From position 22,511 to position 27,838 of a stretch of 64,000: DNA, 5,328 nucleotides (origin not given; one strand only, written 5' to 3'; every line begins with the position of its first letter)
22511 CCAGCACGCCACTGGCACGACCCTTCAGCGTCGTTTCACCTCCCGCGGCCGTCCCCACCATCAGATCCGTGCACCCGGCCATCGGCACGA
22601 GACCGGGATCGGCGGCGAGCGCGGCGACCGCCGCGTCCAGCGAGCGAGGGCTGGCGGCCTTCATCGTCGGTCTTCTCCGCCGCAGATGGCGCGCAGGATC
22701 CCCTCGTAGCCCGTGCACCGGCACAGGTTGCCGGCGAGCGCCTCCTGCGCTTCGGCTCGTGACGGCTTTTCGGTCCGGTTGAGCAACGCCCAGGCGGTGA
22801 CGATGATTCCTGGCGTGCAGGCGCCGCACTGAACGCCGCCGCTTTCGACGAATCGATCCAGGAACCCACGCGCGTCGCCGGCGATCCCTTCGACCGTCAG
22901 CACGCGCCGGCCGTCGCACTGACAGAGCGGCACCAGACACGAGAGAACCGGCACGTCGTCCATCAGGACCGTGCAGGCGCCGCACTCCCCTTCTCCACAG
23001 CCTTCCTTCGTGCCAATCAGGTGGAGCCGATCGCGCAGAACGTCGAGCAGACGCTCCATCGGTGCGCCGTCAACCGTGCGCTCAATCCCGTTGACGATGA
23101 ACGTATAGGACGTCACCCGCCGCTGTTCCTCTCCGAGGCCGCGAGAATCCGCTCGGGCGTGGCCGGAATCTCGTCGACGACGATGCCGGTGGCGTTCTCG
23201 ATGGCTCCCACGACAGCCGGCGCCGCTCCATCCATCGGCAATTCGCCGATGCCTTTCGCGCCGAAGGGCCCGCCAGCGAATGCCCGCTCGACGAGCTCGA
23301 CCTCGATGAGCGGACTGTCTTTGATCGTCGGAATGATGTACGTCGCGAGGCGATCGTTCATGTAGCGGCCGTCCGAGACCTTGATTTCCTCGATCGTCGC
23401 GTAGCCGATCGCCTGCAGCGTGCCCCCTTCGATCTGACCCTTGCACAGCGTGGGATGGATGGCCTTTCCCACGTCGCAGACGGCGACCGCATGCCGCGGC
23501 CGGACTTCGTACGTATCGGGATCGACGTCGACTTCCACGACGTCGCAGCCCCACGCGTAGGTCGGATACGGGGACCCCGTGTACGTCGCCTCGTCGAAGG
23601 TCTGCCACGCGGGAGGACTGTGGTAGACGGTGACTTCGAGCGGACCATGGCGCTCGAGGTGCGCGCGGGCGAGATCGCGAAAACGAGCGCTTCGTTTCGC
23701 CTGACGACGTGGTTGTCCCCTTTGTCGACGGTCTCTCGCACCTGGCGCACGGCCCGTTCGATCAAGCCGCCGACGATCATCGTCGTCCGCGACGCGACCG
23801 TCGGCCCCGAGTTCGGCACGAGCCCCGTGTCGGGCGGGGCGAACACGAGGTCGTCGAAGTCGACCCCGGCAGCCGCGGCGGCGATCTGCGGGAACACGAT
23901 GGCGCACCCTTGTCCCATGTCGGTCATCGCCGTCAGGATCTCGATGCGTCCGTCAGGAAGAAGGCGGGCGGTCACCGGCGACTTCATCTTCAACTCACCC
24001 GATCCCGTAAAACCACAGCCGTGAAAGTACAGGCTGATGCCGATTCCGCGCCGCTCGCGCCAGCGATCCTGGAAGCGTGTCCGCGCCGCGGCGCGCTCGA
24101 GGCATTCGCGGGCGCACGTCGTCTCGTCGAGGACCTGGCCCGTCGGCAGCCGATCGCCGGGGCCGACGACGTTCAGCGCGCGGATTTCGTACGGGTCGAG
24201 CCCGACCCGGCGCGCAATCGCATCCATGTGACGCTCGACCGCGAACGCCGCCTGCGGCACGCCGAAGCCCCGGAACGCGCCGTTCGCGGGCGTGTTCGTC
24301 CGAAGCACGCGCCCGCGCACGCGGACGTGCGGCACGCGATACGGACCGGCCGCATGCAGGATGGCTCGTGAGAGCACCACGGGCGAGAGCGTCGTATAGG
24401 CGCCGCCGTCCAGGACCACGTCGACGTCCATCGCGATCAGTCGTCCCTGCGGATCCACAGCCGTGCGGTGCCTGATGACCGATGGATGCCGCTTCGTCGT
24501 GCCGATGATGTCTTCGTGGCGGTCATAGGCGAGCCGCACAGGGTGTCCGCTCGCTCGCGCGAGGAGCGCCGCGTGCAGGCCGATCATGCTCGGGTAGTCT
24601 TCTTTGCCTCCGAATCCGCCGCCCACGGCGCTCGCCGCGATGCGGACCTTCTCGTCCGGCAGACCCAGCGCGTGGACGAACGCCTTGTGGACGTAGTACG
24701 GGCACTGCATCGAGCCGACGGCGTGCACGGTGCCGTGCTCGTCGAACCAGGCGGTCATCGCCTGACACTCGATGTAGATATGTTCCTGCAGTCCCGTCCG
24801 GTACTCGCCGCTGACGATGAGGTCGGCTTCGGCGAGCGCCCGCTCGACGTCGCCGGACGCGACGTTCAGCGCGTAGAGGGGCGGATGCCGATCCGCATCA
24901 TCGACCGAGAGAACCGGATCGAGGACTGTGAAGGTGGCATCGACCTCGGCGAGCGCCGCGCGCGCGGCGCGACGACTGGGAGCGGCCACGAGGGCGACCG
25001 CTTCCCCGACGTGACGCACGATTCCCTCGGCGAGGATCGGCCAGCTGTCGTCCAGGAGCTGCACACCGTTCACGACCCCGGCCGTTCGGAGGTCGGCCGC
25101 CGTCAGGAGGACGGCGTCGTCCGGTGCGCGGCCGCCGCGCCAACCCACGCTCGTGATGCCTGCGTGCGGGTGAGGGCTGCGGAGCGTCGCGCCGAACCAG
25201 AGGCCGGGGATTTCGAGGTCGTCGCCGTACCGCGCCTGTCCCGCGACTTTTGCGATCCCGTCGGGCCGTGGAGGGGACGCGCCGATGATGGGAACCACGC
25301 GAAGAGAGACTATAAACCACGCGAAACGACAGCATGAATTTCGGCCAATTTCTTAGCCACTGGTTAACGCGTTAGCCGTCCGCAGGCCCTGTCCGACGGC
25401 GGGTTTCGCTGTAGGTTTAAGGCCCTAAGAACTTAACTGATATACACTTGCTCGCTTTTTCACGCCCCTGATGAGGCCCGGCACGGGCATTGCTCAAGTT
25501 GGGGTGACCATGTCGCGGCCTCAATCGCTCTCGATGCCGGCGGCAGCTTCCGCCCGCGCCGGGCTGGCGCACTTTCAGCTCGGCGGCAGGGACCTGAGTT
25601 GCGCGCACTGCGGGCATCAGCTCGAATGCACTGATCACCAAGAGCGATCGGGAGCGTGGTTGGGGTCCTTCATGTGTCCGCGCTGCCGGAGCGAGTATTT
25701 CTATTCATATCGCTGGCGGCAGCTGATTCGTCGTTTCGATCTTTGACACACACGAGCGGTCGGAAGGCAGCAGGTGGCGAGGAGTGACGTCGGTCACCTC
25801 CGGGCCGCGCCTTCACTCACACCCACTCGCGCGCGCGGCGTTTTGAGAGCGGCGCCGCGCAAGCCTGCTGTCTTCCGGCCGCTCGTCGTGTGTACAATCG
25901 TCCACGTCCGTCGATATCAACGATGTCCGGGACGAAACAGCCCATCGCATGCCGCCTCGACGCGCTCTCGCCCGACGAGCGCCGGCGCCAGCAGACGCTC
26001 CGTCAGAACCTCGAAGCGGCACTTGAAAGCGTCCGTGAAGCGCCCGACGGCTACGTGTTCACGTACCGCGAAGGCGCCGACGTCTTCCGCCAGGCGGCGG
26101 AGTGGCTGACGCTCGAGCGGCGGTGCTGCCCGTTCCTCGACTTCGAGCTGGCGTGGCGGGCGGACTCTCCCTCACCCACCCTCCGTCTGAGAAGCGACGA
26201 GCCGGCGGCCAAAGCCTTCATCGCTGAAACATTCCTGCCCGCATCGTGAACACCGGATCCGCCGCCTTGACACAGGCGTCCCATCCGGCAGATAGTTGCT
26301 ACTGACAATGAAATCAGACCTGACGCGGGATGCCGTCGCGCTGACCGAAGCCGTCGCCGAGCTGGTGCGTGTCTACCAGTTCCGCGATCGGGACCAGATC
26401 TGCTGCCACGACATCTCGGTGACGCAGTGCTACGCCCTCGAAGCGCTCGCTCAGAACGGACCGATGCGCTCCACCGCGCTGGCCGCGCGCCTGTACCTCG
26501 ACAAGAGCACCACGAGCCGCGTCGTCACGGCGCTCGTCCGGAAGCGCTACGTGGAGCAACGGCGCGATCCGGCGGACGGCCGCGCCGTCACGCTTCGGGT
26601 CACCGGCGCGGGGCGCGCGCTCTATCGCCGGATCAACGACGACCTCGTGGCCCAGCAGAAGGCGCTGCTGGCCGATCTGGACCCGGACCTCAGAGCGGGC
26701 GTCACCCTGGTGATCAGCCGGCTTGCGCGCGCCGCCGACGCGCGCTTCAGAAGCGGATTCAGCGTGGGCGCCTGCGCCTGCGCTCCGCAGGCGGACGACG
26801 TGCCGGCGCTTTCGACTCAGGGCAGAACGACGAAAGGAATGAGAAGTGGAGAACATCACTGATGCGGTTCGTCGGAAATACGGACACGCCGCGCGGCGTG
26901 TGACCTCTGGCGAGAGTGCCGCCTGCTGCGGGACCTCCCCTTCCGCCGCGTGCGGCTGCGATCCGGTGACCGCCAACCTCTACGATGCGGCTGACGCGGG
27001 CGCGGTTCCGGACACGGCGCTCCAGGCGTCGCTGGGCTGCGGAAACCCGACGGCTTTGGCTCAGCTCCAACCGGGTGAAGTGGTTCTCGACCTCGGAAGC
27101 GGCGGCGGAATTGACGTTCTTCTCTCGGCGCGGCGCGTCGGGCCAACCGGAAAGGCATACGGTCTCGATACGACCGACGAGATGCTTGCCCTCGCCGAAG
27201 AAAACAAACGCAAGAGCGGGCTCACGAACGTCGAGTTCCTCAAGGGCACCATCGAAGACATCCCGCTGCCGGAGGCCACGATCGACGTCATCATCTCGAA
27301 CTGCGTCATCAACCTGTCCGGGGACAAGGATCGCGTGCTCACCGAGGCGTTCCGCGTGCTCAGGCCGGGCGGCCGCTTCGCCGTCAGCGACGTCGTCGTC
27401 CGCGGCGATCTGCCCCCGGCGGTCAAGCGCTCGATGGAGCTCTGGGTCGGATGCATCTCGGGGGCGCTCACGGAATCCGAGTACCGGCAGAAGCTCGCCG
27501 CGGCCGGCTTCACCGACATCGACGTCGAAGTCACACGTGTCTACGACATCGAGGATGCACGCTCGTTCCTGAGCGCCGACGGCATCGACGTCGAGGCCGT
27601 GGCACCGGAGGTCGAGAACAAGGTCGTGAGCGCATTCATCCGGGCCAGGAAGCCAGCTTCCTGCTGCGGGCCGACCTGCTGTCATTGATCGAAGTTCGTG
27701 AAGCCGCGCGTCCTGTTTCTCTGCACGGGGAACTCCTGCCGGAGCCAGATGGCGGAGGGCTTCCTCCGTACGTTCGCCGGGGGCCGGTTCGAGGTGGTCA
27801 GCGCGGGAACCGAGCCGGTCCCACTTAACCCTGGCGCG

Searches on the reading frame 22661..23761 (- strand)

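Call 21: search_protein_families(library=pfam, proteins=[window:22661-23761:-], max_evalue=0.001)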
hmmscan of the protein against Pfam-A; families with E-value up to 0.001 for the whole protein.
window:22661-23761:- (366 aa): 3 families
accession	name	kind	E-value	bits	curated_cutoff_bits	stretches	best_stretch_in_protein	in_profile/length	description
PF01799.25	Fer2_2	-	1.1e-23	83.6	30.3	1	289-359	1-74/75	[2Fe-2S] binding domain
PF00111.32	Fer2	-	6.2e-08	32.9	21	1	222-269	2-49/77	2Fe-2S iron-sulfur cluster binding domain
PF13085.11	Fer2_3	-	6.2e-05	23.4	27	1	247-290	44-86/107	2Fe-2S iron-sulfur cluster binding domain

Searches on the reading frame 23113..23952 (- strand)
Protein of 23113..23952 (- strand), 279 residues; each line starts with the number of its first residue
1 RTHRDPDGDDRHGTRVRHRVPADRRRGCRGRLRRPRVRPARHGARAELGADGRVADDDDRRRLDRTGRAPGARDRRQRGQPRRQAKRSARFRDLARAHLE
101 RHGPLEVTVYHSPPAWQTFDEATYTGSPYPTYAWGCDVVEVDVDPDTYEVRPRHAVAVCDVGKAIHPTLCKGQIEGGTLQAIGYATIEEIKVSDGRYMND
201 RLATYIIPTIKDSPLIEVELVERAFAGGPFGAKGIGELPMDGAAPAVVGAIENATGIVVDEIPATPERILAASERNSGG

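Call 21: search_protein_families(library=pfam, proteins=[window:23113-23952:-], max_evalue=0.001)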
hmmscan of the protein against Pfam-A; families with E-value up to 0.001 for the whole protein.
window:23113-23952:- (279 aa): 1 family
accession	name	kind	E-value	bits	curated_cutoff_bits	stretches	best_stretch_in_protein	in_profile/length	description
PF20256.3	MoCoBD_2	-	4.1e-35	122.1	27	1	82-214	155-283/283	Molybdopterin cofactor-binding domain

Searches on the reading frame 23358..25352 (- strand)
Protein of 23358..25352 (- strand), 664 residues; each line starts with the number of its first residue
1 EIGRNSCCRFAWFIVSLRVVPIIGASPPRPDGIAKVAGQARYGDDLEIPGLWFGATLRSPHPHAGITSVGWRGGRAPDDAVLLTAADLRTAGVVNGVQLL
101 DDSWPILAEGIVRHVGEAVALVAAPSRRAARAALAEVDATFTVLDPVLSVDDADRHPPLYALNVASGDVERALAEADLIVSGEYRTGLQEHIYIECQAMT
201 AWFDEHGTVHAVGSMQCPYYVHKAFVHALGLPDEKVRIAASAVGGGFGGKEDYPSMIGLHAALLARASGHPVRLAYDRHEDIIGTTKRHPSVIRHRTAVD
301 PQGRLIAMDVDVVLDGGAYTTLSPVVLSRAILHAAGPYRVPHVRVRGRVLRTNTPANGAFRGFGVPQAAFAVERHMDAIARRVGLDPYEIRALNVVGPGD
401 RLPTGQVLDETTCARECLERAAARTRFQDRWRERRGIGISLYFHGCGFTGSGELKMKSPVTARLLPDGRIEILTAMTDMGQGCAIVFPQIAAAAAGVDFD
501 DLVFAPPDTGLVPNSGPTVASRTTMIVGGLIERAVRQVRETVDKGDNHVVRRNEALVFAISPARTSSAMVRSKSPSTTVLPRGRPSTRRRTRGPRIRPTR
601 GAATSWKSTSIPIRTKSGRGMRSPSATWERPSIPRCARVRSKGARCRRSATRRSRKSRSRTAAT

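Call 21: search_protein_families(library=pfam, proteins=[window:23358-25352:-], max_evalue=0.001)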
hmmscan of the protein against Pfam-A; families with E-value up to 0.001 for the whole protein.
window:23358-25352:- (664 aa): 3 families
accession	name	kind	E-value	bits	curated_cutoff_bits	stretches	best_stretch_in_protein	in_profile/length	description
PF02738.23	MoCoBD_1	-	3.5e-80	269.1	27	1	162-395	11-244/244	Molybdopterin cofactor-binding domain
PF20256.3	MoCoBD_2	-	3.8e-27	96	27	1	419-554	10-144/283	Molybdopterin cofactor-binding domain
PF01315.27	Ald_Xan_dh_C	-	1.7e-16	61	31.3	1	38-144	2-109/110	Aldehyde oxidase and xanthine dehydrogenase, a/b hammerhead domain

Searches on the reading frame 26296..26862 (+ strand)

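Call 83: search_protein_families(library=pfam, proteins=[window:26296-26862:+], max_evalue=0.00001)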
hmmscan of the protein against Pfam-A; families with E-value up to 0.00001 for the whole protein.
window:26296-26862:+ (188 aa): 5 families
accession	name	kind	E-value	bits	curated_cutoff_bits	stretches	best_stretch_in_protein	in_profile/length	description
PF12802.13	MarR_2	-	7e-16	58.6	27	1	38-97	1-61/61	MarR family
PF01047.28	MarR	-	1.4e-12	47.8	24.6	1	40-98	1-59/59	MarR family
PF13463.12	HTH_27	-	1.5e-09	38.4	22.2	1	46-106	7-68/68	Winged helix DNA-binding domain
PF09339.16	HTH_IclR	-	1.5e-08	34.7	22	1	48-89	9-51/52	IclR helix-turn-helix domain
PF22381.2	Staph_reg_Sar_Rot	-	6.9e-06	26.5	27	1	38-110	10-82/85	Transcriptional regulator SarA/Rot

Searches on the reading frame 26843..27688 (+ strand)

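Call 83: search_protein_families(library=pfam, proteins=[window:26843-27688:+], max_evalue=0.00001)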
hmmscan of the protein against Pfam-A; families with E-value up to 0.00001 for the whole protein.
window:26843-27688:+ (281 aa): 9 families
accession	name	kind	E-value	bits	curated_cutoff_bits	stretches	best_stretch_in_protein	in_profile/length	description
PF13847.12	Methyltransf_31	-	2.6e-35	121.7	27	1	77-221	3-144/145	Methyltransferase domain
PF08241.18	Methyltransf_11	-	2.9e-21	76.3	21.2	1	82-180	1-94/95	Methyltransferase domain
PF13649.12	Methyltransf_25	-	5.5e-21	75.5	27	1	81-177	1-97/97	Methyltransferase domain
PF01209.24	Ubie_methyltran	-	2.4e-16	60.2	20.1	1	76-182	46-152/233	ubiE/COQ5 methyltransferase family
PF08242.18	Methyltransf_12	-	1.4e-12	48.6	30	1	82-179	1-98/98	Methyltransferase domain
PF13489.12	Methyltransf_23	-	2.2e-09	37.7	27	1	72-225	17-161/164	Methyltransferase domain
PF01135.25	PCMT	-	6e-07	29.9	20.3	1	71-135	67-131/210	Protein-L-isoaspartate(D-aspartate) O-methyltransferase (PCMT)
PF20922.3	Anamorsin_N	-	4.1e-06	27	27.1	1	124-241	30-134/163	Anamorsin, N-terminal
PF06325.19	PrmA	-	5e-06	26.7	22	1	74-184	158-261/296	Ribosomal protein L11 methyltransferase (PrmA)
